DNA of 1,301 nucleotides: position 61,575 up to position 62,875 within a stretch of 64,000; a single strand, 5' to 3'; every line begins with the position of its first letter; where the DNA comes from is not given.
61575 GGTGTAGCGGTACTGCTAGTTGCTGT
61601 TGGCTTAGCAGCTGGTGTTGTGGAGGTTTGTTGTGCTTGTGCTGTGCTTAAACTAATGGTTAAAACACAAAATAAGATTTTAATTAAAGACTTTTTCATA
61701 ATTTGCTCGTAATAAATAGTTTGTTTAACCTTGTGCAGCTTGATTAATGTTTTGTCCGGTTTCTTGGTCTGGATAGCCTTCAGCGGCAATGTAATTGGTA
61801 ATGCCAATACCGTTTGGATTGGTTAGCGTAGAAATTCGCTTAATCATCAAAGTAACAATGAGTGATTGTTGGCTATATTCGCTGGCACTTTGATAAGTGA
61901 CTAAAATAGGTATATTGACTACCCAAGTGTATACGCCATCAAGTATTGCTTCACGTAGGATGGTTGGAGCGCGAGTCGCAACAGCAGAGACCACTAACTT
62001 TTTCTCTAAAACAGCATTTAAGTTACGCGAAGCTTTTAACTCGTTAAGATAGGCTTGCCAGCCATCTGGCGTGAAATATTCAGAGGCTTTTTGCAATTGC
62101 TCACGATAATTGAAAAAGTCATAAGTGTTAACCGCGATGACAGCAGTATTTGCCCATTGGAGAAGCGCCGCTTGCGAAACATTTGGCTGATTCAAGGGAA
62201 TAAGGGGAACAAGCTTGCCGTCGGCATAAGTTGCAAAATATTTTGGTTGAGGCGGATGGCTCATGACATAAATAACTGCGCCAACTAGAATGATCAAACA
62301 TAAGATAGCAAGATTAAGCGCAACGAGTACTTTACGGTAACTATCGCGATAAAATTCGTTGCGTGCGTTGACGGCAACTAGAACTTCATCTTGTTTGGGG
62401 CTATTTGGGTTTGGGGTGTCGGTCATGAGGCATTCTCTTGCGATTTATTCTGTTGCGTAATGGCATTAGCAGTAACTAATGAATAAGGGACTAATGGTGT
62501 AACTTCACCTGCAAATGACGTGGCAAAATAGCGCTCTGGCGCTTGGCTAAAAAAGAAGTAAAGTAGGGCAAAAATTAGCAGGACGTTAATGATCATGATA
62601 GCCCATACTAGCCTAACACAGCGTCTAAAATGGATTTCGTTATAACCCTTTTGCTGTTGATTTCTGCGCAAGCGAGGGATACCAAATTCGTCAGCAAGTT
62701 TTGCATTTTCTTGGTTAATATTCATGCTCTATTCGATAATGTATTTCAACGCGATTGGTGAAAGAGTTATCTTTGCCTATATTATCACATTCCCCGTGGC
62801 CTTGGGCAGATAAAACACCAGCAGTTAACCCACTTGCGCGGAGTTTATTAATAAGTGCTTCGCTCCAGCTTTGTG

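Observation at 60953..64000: Dot/Icm type IVB secretion fragment (icmO?-icmN-icmM-icmL-like) that ends in a DsbA gene instead of icmK/dotH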

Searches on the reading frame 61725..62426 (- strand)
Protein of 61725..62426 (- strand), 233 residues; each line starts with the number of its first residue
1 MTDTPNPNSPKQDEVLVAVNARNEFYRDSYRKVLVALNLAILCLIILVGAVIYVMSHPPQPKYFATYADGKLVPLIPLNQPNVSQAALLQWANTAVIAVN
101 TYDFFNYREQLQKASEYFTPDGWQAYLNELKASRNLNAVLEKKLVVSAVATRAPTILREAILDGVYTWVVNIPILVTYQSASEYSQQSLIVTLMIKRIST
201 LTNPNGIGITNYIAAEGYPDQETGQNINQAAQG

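Call 3: search_protein_families(library=pfam, proteins=[window:61725-62426:-], max_evalue=0.01)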
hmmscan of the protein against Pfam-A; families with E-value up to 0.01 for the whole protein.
window:61725-62426:- (233 aa): 1 family
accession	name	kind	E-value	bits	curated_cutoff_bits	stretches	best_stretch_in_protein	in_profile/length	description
PF11393.14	T4BSS_DotI_IcmL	-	1.6e-58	197.6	27.7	1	43-215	7-179/180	Type-IV b secretion system, inner-membrane complex component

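Call 4: search_protein_families(library=ncbifam, proteins=[window:61725-62426:-], max_evalue=0.01)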
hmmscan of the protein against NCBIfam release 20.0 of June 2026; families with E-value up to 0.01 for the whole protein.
window:61725-62426:- (233 aa): 2 families
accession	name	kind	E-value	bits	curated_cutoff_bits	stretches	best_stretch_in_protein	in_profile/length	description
NF038072.1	IcmL_DotI_only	equivalog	1.4e-74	249.8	175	1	18-214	4-200/200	type IVB secretion system apparatus protein IcmL/DotI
NF038227.1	IcmM_DotJ_IVB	equivalog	2.3e-09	37.5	100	1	19-90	9-80/94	type IVB secretion system protein IcmM/DotJ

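Call 9: search_solved_structures(query=window:61725-62426:-, max_evalue=0.01, show_alignments=1)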
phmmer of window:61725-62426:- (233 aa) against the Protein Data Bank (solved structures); distinct sequences matched with E-value up to 0.01: 3.
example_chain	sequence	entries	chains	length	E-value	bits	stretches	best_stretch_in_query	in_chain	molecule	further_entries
3wz4_A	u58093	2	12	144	2.3e-46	161.5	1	84-215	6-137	DotI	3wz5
5cnl_A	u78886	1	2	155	6.6e-16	62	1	85-210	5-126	IcmL-like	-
3wz3_A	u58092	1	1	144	2.4e-12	50.3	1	89-219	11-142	TraM protein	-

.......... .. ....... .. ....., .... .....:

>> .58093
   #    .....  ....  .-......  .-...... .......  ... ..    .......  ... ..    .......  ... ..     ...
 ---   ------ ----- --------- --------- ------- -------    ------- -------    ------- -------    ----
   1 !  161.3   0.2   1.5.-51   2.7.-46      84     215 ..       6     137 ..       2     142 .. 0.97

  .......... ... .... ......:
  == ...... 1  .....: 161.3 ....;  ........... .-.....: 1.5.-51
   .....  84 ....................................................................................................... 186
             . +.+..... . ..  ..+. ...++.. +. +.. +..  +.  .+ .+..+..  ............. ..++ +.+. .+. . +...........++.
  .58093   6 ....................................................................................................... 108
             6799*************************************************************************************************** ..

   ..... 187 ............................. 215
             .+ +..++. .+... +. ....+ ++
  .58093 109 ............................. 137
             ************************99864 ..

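Call 19: find_related_loci(query=A1, collection=genome_contigs, flank=10000)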
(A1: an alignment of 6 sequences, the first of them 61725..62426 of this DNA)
Query A1 (233 aa) in genome_contigs; peptide patterns used: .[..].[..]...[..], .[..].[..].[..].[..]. (x = any residue, [..] = any of these).
274 stretches matched a pattern; 170 encode a relative of the query (tblastn E <= 1e-3); the best 80 are kept; 80 distinct loci.
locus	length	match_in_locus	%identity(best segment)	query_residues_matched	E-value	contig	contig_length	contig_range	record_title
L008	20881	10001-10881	58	13-215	3e-80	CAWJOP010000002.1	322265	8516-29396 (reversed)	MAG: uncultured Gammaproteobacteria bacterium isolate MFD04434.bin.1.124 genome assembly, contig: contig_32381, whole ge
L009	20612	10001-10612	57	19-222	2e-78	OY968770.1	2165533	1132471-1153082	MAG: uncultured Gammaproteobacteria bacterium isolate MFD03250.bin.c.6 genome assembly, chromosome: 1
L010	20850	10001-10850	53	12-217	1e-77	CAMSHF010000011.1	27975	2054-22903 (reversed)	MAG TPA_asm: uncultured Rickettsiella sp. isolate SRR6727991_bin.1_metaWRAP_v1.3_MAG genome assembly, contig: ERZ1370924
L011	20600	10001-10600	57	16-215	2e-76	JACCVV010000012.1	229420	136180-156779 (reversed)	MAG: Tatlockia sp. isolate MGR_bin135 SD2897-2912_k127_3287544, whole genome shotgun sequence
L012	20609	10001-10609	56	13-215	1e-76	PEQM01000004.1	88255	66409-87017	MAG: Legionella sp. isolate FW.3.37 FD_1000147_88255, whole genome shotgun sequence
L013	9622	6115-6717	56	13-213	4e-76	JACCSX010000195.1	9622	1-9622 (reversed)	MAG: Tatlockia sp. isolate MGR_bin59 SD2897-2912_k127_6252148, whole genome shotgun sequence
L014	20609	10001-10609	55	13-215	7e-76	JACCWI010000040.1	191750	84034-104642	MAG: Tatlockia sp. isolate MGR_bin148 SD2897-2912_k127_6767682, whole genome shotgun sequence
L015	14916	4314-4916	56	13-213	8e-76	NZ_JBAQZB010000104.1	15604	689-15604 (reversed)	MAG: Legionella sp. isolate MFD05803_ilm_asm_bin23 k127_303490, whole genome shotgun sequence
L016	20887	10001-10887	55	13-215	7e-76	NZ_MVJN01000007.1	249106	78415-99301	Legionella quinlivanii strain ID143958 Contig_7, whole genome shotgun sequence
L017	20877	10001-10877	56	14-213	1e-75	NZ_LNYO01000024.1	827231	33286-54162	Legionella nautarum strain ATCC 49506 Lnau_ctg024, whole genome shotgun sequence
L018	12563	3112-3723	56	12-215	9e-76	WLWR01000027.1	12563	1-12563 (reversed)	MAG: Legionellales bacterium isolate s3_autometa_2-24 NODE_2848_length_12563_cov_2.314571, whole genome shotgun sequence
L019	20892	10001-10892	55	13-213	1e-75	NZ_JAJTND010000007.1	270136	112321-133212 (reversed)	Legionella resiliens strain 8cVS16 C7, whole genome shotgun sequence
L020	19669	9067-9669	56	13-213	9e-76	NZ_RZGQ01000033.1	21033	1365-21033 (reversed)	Legionella sp. km772 contigs33, whole genome shotgun sequence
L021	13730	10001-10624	56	13-217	5e-75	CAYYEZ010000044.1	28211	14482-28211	MAG TPA_asm: uncultured Legionella sp. isolate SRP135725_co2_59 genome assembly, contig: k141_989434, whole genome shotg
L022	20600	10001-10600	56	14-213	4e-75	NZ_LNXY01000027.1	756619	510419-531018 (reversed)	Legionella drozanskii LLAP-1 strain ATCC 700990 Ldro_ctg027, whole genome shotgun sequence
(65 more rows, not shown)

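Call 37: find_homologous_proteins(query=A4, max_evalue=1e-20)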
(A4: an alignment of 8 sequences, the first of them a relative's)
Query A4 (8 sequences) (349 aa, profile of the alignment): 1580 proteins with E <= 1e-20 among 8000 candidates; the best 120 are listed.
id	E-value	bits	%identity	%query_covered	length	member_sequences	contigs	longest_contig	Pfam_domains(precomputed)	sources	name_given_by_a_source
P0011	2.9e-166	571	62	46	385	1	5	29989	PF12293.14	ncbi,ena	-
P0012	5.7e-166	570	60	50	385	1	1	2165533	PF12293.14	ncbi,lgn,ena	-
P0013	1.6e-164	566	69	45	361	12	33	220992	PF12293.14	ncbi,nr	ncbi:TPA: type IV secretion protein IcmK [Legionella pneumophila]|nr:type IV secretion protein IcmK 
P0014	1.2e-163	563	69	45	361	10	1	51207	PF12293.14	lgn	-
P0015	4.7e-163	561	64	45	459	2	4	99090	PF12293.14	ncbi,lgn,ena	-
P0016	2.4e-161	555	68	45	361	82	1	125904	PF12293.14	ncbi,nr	ncbi:TPA: type IV secretion protein IcmK [Legionella pneumophila]|nr:type IV secretion protein IcmK 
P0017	1.6e-160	552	69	45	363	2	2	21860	PF12293.14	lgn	-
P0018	1.8e-159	549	70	45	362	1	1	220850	PF12293.14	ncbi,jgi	jgi:intracellular multiplication protein IcmK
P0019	5.5e-159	547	70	46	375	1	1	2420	PF12293.14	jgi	jgi:intracellular multiplication protein IcmK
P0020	7.6e-159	547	71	45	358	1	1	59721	PF12293.14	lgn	-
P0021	1.2e-158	546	71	45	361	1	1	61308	PF12293.14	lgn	-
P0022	1.6e-158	546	71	45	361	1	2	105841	PF12293.14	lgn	-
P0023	1.9e-158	546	65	49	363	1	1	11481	PF12293.14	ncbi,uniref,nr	ncbi:type IV secretion protein IcmK [Legionella norrlandica]|uniref:Type IV secretion protein IcmK n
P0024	2.1e-158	546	71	45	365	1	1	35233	PF12293.14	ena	-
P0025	2.7e-158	545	70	45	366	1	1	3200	PF12293.14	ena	-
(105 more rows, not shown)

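Call 71: find_homologous_proteins(query=window:61725-62426:-, max_evalue=1e-60)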
Query window:61725-62426:- (233 aa): 791 proteins with E <= 1e-60 among 1466 candidates; the best 120 are listed.
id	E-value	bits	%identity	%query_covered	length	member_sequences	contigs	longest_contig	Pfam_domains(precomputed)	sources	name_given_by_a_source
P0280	1.3e-147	507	100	100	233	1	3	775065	PF11393.15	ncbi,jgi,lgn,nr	ncbi:MAG: type secretion protein DotI [Gammaproteobacteria bacterium]|jgi:intracellular multiplicati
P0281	3.0e-139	480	94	100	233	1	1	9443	PF11393.15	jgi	jgi:intracellular multiplication protein IcmL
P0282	1.3e-121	422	85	98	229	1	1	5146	PF11393.15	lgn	-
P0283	5.6e-119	414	81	98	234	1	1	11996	PF11393.15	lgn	-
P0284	1.7e-115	402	81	96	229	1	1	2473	PF11393.15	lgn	-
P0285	1.1e-112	393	76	100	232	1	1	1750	PF11393.15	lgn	-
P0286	1.2e-110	386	76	100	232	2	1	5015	PF11393.15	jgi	jgi:intracellular multiplication protein IcmL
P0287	1.8e-107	376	73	100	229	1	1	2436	PF11393.15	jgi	-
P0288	3.7e-102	359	71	100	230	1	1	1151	PF11393.15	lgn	-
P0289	1.6e-101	357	69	100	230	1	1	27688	PF11393.15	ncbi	-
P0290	5.5e-101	355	69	100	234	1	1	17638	PF11393.15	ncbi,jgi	jgi:intracellular multiplication protein IcmL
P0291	6.0e-100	351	69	100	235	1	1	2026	PF11393.15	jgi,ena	-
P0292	8.0e-100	351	68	100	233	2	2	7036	PF11393.15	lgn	-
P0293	1.5e-99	350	69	99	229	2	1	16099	PF11393.15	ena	-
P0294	2.7e-99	349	69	99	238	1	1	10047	PF11393.15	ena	-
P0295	1.0e-98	347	69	100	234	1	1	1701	PF11393.15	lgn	-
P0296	1.4e-97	344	68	97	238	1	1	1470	PF11393.15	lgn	-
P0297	3.1e-89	316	67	88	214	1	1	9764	PF11393.15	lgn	-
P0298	2.9e-87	310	67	89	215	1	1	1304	PF11393.15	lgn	-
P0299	3.4e-81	290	60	88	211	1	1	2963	PF11393.15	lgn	-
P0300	1.2e-80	288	62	91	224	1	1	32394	PF11393.15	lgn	-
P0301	6.0e-80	286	61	89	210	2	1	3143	PF11393.15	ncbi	-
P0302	8.7e-80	286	60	88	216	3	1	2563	PF11393.15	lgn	-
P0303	1.2e-78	282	59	89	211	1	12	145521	PF11393.15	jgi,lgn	jgi:intracellular multiplication protein IcmL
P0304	1.3e-78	282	59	92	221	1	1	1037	PF11393.15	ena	-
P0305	3.5e-78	280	61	85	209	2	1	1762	PF11393.15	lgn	-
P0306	4.9e-78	280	61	86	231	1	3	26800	PF11393.15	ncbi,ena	-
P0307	5.2e-78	280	59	89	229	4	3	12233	PF11393.15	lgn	-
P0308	1.1e-77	279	60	87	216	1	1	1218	PF11393.15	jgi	jgi:intracellular multiplication protein IcmL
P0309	1.4e-77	278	56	88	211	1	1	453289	PF11393.15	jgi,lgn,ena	-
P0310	1.5e-77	278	61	85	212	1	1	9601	PF11393.15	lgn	-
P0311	2.3e-77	278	60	90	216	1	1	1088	PF11393.15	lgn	-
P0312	3.4e-77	277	59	88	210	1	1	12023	PF11393.15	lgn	-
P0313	7.2e-77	276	57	89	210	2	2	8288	PF11393.15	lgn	-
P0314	9.3e-77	276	58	93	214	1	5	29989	PF11393.15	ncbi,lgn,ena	-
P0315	1.2e-76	275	60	88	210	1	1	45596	PF11393.15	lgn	-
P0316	1.4e-76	275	59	88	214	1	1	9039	PF11393.15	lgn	-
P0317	2.1e-76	275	59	89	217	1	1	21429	PF11393.15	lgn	-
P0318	2.2e-76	274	59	88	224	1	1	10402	PF11393.15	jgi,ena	jgi:intracellular multiplication protein IcmL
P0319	3.0e-76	274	59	88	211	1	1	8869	PF11393.15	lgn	-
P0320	7.8e-76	273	58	88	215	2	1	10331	PF11393.15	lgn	-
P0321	1.1e-75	272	59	85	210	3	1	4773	PF11393.15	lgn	-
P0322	1.9e-75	271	57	85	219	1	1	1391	PF11393.15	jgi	jgi:intracellular multiplication protein IcmL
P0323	2.0e-75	271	57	86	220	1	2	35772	PF11393.15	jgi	jgi:intracellular multiplication protein IcmL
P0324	2.7e-75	271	57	88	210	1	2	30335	PF11393.15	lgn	-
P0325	3.2e-75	271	60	88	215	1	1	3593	PF11393.15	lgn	-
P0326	4.1e-75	270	59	87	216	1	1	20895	PF11393.15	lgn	-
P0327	4.2e-75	270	58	87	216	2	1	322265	PF11393.15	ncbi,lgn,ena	-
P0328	4.8e-75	270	57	88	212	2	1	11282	PF11393.15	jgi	-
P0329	4.9e-75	270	58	87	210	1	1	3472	PF11393.15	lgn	-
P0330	6.0e-75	270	60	87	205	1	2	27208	PF11393.15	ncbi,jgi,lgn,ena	jgi:intracellular multiplication protein IcmL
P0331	7.1e-75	270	59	87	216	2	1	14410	PF11393.15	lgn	-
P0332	8.9e-75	269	60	88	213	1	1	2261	PF11393.15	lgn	-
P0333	1.2e-74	269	59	88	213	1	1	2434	PF11393.15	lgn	-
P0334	1.2e-74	269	57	89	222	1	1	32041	PF11393.15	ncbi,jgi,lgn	-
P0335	2.3e-74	268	56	91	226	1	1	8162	PF11393.15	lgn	-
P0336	2.9e-74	268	57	87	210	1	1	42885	PF11393.15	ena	-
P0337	3.7e-74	267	59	88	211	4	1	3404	PF11393.15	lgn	-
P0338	6.6e-74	266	58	87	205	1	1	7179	PF11393.15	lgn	-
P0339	8.8e-74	266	54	88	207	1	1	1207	PF11393.15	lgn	-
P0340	1.1e-73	266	55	92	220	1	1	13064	PF11393.15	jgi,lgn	-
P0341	1.3e-73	265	55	92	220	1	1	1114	PF11393.15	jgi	-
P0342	1.6e-73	265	57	88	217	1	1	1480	PF11393.15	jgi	jgi:intracellular multiplication protein IcmL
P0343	1.9e-73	265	57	88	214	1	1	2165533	PF11393.15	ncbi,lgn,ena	-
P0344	2.0e-73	265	58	85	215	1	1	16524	PF11393.15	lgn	-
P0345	2.1e-73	265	57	88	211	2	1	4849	PF11393.15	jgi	-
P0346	2.3e-73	265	57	93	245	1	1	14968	PF11393.15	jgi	jgi:intracellular multiplication protein IcmL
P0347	2.7e-73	264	60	85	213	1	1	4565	PF11393.15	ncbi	-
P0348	2.8e-73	264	57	88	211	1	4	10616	PF11393.15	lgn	-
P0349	2.8e-73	264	55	91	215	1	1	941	PF11393.15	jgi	jgi:intracellular multiplication protein IcmL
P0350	3.1e-73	264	54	88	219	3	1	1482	PF11393.15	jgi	jgi:intracellular multiplication protein IcmL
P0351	3.5e-73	264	57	90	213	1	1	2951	PF11393.15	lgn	-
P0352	3.7e-73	264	56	87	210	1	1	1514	PF11393.15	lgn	-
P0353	4.4e-73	264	58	84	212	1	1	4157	PF11393.15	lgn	-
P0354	4.5e-73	264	57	87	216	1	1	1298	PF11393.15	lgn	-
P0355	9.1e-73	263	57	86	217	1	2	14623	PF11393.15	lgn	-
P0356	1.0e-72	262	55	92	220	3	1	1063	PF11393.15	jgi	jgi:intracellular multiplication protein IcmL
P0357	1.1e-72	262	56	91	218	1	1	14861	PF11393.15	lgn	-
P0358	1.3e-72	262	58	88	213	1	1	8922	PF11393.15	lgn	-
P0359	1.5e-72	262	59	87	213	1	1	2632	PF11393.15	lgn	-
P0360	1.6e-72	262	57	87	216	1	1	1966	PF11393.15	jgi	jgi:intracellular multiplication protein IcmL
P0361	1.7e-72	262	54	87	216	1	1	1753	PF11393.15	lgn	-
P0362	1.8e-72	262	55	92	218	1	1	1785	PF11393.15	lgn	-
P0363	2.8e-72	261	54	89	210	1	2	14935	PF11393.15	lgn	-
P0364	2.8e-72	261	57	87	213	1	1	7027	PF11393.15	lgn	-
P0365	2.9e-72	261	58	85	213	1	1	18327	PF11393.15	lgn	-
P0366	3.3e-72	261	56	88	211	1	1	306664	PF11393.15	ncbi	-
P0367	3.5e-72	261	57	88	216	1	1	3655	PF11393.15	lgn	-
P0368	4.1e-72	260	57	87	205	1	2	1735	PF11393.15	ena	-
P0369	4.6e-72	260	55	92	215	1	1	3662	PF11393.15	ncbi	-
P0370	5.4e-72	260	56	86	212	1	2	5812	PF11393.15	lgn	-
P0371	6.4e-72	260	56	87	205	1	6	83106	PF11393.15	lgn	-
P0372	6.9e-72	260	57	88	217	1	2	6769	PF11393.15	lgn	-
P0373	8.1e-72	260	55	88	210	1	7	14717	PF11393.15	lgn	-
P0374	9.7e-72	259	57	85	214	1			PF11393.15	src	-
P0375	1.2e-71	259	54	86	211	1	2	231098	PF11393.15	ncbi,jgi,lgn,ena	-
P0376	1.4e-71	259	53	93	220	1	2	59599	PF11393.15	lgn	-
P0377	1.7e-71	258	58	89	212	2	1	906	PF11393.15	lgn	-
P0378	2.6e-71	258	54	88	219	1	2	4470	PF11393.15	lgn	-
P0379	2.7e-71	258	55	86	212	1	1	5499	PF11393.15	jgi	jgi:intracellular multiplication protein IcmL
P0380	3.3e-71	258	55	86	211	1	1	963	PF11393.15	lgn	-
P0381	3.3e-71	258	57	85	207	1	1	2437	PF11393.15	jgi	jgi:intracellular multiplication protein IcmL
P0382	3.5e-71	257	56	87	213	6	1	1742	PF11393.15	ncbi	-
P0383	3.9e-71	257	57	86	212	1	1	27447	PF11393.15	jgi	jgi:intracellular multiplication protein IcmL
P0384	4.0e-71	257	56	86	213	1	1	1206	PF11393.15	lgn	-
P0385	4.2e-71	257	56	86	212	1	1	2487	PF11393.15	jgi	jgi:intracellular multiplication protein IcmL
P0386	4.3e-71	257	55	86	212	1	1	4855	PF11393.15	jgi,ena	-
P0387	4.5e-71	257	57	87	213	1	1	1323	PF11393.15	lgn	-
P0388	4.8e-71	257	56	87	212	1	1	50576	PF11393.15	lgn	-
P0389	6.0e-71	257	55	86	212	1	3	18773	PF11393.15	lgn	-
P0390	6.6e-71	257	57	86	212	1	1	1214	PF11393.15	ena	-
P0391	6.7e-71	257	61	85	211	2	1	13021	PF11393.15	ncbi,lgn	-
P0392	6.8e-71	256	57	85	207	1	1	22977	PF11393.15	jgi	jgi:intracellular multiplication protein IcmL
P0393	6.9e-71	256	57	86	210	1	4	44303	PF11393.15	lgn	-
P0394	7.1e-71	256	57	86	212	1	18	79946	PF11393.15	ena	-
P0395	7.6e-71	256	55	86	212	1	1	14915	PF11393.15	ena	-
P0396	8.0e-71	256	56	86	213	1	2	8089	PF11393.15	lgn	-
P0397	8.3e-71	256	54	91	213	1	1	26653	PF11393.15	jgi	-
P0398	8.7e-71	256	56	86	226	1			PF11393.15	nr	nr:type IVB secretion system apparatus protein IcmL/DotI [Legionella sp. km772]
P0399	9.6e-71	256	56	86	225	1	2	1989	PF11393.15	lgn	-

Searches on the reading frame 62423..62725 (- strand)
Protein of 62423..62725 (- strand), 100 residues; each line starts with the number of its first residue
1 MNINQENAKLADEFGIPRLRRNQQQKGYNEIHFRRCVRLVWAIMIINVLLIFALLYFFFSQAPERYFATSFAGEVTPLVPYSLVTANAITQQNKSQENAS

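Call 3: search_protein_families(library=pfam, proteins=[window:62423-62725:-], max_evalue=0.01)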
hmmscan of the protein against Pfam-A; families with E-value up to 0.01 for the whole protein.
window:62423-62725:- (100 aa): 2 families
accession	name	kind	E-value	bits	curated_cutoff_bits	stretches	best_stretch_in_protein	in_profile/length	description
PF11393.14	T4BSS_DotI_IcmL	-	0.00067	19.6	27.7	1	42-82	3-43/180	Type-IV b secretion system, inner-membrane complex component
PF14899.11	DUF4492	-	0.0052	17.1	27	1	37-60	17-40/63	Domain of unknown function (DUF4492)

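Call 4: search_protein_families(library=ncbifam, proteins=[window:62423-62725:-], max_evalue=0.01)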
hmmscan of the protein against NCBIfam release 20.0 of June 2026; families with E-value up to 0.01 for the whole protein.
window:62423-62725:- (100 aa): 2 families
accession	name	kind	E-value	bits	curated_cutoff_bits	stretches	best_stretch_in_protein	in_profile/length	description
NF038072.1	IcmL_DotI_only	equivalog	5.2e-07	29.2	175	1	32-83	15-66/200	type IVB secretion system apparatus protein IcmL/DotI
NF038227.1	IcmM_DotJ_IVB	equivalog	2e-06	28.1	100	1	23-88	10-73/94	type IVB secretion system protein IcmM/DotJ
